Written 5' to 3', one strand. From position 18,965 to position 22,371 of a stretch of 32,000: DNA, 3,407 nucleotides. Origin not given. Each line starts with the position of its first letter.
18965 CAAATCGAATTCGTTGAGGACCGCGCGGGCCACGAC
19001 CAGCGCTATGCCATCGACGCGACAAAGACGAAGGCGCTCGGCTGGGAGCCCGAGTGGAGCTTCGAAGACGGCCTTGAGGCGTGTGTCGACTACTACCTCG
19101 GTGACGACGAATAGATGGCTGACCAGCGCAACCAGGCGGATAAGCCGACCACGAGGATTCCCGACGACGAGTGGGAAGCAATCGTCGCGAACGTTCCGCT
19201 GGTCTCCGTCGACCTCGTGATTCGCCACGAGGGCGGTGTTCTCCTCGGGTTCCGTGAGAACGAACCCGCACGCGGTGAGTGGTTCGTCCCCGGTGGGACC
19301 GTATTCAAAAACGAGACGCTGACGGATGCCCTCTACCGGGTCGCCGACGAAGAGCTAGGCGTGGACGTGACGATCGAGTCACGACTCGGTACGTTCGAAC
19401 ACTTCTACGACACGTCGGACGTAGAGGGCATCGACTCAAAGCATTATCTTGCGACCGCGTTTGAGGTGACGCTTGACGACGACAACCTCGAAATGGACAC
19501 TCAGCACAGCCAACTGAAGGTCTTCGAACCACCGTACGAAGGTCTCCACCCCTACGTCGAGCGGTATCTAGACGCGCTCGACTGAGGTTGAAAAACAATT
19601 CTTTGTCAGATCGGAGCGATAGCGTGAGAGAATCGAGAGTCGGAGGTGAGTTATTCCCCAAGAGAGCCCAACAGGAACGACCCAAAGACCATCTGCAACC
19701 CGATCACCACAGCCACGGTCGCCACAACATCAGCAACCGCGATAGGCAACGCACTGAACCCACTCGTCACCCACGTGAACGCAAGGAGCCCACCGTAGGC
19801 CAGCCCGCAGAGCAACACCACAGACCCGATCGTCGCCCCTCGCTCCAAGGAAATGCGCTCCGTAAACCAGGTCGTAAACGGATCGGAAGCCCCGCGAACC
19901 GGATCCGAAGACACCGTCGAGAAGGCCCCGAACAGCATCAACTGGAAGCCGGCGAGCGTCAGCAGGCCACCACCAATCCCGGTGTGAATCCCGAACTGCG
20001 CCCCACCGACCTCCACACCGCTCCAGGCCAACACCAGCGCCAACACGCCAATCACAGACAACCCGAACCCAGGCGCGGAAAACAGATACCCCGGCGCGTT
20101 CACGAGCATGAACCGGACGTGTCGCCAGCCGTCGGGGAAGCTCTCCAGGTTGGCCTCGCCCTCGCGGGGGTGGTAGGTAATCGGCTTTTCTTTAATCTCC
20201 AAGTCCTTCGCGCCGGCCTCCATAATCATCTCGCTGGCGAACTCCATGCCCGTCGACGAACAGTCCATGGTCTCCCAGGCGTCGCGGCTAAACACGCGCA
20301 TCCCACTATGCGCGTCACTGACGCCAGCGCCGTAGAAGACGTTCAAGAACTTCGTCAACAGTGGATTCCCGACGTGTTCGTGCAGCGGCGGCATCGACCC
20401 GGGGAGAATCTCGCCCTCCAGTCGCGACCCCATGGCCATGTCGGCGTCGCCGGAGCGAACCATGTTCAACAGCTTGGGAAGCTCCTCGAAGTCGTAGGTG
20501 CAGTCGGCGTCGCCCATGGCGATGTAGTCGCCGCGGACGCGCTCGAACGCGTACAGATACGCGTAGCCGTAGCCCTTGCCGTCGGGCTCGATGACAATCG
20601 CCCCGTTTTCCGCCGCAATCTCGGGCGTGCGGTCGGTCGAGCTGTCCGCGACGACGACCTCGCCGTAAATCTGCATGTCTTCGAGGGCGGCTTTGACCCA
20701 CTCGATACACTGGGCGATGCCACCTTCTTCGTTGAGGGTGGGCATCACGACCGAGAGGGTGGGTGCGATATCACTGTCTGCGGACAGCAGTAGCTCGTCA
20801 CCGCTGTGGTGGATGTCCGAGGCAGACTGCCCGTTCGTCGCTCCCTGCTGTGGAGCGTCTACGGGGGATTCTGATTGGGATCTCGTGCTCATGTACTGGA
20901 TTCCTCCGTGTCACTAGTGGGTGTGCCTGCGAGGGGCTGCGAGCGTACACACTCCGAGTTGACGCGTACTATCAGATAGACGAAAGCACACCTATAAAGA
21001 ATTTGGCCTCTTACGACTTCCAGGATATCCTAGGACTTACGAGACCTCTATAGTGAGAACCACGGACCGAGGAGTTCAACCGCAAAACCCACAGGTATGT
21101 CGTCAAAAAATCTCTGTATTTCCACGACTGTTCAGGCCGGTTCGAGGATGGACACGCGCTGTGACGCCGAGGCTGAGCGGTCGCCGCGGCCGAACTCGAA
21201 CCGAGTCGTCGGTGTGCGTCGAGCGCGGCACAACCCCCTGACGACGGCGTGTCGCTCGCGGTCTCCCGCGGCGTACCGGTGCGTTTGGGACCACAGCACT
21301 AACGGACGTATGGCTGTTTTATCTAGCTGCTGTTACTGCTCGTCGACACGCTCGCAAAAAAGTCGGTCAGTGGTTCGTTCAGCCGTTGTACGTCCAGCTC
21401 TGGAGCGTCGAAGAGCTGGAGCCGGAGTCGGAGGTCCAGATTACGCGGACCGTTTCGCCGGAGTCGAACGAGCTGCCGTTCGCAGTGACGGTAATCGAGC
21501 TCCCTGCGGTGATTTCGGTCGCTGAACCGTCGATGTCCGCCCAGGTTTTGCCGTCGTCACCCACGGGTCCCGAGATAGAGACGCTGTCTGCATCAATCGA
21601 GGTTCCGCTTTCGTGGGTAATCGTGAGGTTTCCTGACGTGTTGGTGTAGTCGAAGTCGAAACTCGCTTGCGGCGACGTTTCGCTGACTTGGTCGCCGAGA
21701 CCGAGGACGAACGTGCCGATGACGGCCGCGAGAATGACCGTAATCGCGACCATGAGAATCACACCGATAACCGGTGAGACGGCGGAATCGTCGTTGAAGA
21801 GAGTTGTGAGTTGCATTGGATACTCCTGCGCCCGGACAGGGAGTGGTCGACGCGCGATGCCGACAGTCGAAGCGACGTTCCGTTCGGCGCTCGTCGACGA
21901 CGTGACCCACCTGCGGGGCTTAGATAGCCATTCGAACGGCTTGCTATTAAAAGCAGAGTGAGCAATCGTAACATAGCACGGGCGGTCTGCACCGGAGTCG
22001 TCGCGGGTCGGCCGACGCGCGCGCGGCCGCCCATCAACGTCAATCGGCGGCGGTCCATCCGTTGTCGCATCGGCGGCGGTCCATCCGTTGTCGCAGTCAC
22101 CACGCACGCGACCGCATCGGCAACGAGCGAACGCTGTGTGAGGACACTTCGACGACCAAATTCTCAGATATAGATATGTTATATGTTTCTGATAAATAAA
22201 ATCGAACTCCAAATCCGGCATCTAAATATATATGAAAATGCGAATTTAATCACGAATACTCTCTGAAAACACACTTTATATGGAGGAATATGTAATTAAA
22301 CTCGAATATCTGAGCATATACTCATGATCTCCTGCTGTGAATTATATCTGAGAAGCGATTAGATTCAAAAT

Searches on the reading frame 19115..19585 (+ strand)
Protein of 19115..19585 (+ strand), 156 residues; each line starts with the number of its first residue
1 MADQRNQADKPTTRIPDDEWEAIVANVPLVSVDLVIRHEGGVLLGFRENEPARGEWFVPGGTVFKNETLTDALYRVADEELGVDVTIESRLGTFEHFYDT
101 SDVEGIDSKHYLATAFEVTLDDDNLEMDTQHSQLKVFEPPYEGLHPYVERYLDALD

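Call 6: search_protein_families(library=pfam, proteins=[window:19115-19585:+], max_evalue=0.01)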
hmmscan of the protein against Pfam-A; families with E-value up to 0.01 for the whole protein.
window:19115-19585:+ (156 aa): 2 families
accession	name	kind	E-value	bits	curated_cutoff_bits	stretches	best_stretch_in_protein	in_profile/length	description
PF00293.34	NUDIX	-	6.9e-12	46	21.1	1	30-138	4-114/134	NUDIX domain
PF14815.12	NUDIX_4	-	0.0052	17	35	1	35-99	4-66/113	NUDIX domain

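Call 7: search_protein_families(library=ncbifam, proteins=[window:19115-19585:+], max_evalue=0.1)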
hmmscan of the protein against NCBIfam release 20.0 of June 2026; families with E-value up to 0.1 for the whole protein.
window:19115-19585:+ (156 aa): 16 families
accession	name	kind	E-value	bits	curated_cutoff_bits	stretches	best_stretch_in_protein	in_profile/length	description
NF011963.0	PRK15434.1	subfamily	3.5e-26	91.8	146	1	18-137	6-129/159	GDP-mannose mannosyl hydrolase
NF006530.0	PRK08999.1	equivalog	1.3e-10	40.8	245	1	30-103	8-82/315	Nudix family hydrolase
NF003787.0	PRK05379.1-4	equivalog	2.3e-09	36.7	449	1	19-85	198-264/346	bifunctional nicotinamide-nucleotide adenylyltransferase/Nudix hydroxylase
NF003788.0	PRK05379.1-5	equivalog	5.2e-08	32.6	354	1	20-87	204-271/351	bifunctional nicotinamide-nucleotide adenylyltransferase/Nudix hydroxylase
NF003786.0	PRK05379.1-2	equivalog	2e-06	27.3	397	1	19-85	208-274/354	bifunctional nicotinamide-nucleotide adenylyltransferase/Nudix hydroxylase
NF007834.0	PRK10546.1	equivalog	7.8e-06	25.7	156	1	32-91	7-67/135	pyrimidine (deoxy)nucleoside triphosphate diphosphatase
NF003790.0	PRK05379.2-2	equivalog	1.5e-05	24.3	403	1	20-88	208-276/354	bifunctional nicotinamide mononucleotide adenylyltransferase/ADP-ribose pyrophosphatase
NF001937.0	PRK00714.1-4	equivalog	7.9e-05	22.3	139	1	34-85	13-62/161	RNA pyrophosphohydrolase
NF003791.0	PRK05379.2-3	equivalog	0.0001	21.6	409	1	27-87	200-260/340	bifunctional nicotinamide-nucleotide adenylyltransferase/Nudix hydroxylase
NF008044.0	PRK10776.1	equivalog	0.00035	20.5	148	1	53-97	30-74/130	8-oxo-dGTP diphosphatase MutT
NF003785.0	PRK05379.1-1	equivalog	0.00046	19.5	418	1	26-89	200-263/347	bifunctional nicotinamide-nucleotide adenylyltransferase/Nudix hydroxylase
TIGR00586.1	mutt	equivalog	0.00049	20.1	97.9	1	31-100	8-78/129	8-oxo-dGTP diphosphatase MutT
NF041652.1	Nud_hyd_Dein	equivalog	0.0015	18.8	200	1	45-94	34-83/152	Nudix hydrolase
NF012016.0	PRK15472.1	equivalog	0.0062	16.2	95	1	53-88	30-65/141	nucleoside triphosphatase NudI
NF001938.0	PRK00714.1-5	equivalog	0.0069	15.8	116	1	35-85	20-76/172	RNA pyrophosphohydrolase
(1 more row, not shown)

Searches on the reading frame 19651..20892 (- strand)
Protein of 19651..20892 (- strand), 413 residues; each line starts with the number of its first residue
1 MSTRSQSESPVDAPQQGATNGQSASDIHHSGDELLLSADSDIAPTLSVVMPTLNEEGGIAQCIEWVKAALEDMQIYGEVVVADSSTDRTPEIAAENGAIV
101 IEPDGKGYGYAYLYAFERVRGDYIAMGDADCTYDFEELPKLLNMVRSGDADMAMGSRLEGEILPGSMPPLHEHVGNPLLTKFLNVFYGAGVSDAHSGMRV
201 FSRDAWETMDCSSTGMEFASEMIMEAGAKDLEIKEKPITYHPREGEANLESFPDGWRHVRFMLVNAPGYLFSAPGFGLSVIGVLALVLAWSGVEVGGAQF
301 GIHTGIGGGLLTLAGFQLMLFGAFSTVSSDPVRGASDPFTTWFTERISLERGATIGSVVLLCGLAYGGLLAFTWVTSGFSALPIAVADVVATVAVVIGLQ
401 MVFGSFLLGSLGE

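Call 6: search_protein_families(library=pfam, proteins=[window:19651-20892:-], max_evalue=0.01)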
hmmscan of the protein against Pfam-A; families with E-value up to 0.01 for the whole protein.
window:19651-20892:- (413 aa): 1 family
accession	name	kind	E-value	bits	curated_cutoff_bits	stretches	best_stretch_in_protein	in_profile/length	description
PF00535.33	Glycos_transf_2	-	2.1e-25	90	23.3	1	47-206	1-164/168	Glycosyl transferase family 2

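Call 7: search_protein_families(library=ncbifam, proteins=[window:19651-20892:-], max_evalue=0.1)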
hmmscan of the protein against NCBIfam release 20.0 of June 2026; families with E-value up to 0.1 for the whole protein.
window:19651-20892:- (413 aa): 17 families
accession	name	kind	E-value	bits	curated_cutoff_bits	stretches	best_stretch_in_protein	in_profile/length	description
TIGR04182.1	glyco_TIGR04182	equivalog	2e-46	158.7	325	1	47-326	3-280/293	S-layer glycoprotein N-glycosyltransferase AglJ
NF041391.1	DPhHxTase_Halo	equivalog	1.9e-31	108.7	375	1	50-256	1-199/213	dolichyl-phosphate hexose transferase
NF058614.1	PPMAGASynPpgS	equivalog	4.1e-15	55.8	370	1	48-239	4-195/226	polyprenyl-phospho-N-acetylgalactosaminyl synthase PpgS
NF010496.0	PRK13915.1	equivalog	1.2e-10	41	262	1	43-129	30-125/307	glucosyl-3-phosphoglycerate synthase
NF041865.1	EpsU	equivalog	1.9e-07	30.4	700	1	45-125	40-123/394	exopolysaccharide biosynthesis GT2 family glycosyltransferase EpsU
TIGR04283.1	glyco_like_mftF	equivalog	5.6e-07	29.4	182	1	46-143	1-95/221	TIGR04283 family arsenosugar biosynthesis glycosyltransferase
NF007482.0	PRK10073.1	equivalog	1.3e-06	27.7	423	1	43-154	5-119/334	glycosyltransferase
NF007986.1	PRK10714.1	equivalog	1.8e-05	23.9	529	1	46-148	8-118/316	undecaprenyl-phosphate 4-deoxy-4-formamido-L-arabinose transferase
TIGR04440.1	glyco_TIGR04440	domain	2.9e-05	23.9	70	1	46-158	2-120/215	TIGR00180 family glycosyltransferase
NF047683.1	TeichurnBiosyTuaG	equivalog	4.8e-05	23.1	400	1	43-149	5-115/252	teichuronic acid biosynthesis protein TuaG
TIGR03965.1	mycofact_glyco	equivalog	0.00082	18.4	280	1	41-142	72-176/467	mycofactocin biosynthesis glycosyltransferase MftF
NF041875.1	EPS_EpsD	equivalog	0.0026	17.2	370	1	46-156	1-115/325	exopolysaccharide biosynthesis glycosyltransferase EpsD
TIGR03469.1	HpnB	hypoth_equivalog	0.0031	16.6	379.25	1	40-96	40-95/386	hopene-associated glycosyltransferase HpnB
NF047588.1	GlcsyltransPgfSStrep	equivalog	0.01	15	500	1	46-209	3-167/308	glycosyltransferase PgfS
NF038302.1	EPS_HpsE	equivalog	0.011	14.7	300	1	46-160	3-126/307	hormogonium polysaccharide biosynthesis glycosyltransferase HpsE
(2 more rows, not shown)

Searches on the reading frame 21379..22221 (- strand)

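Call 6: search_protein_families(library=pfam, proteins=[window:21379-22221:-], max_evalue=0.01)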
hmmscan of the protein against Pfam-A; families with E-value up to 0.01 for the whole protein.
window:21379-22221:- (280 aa): 1 family
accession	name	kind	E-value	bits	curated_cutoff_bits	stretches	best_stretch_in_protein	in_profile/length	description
PF07790.16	Pilin_N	-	8.6e-25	87.8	25.2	1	146-217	1-72/78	Archaeal Type IV pilin, N-terminal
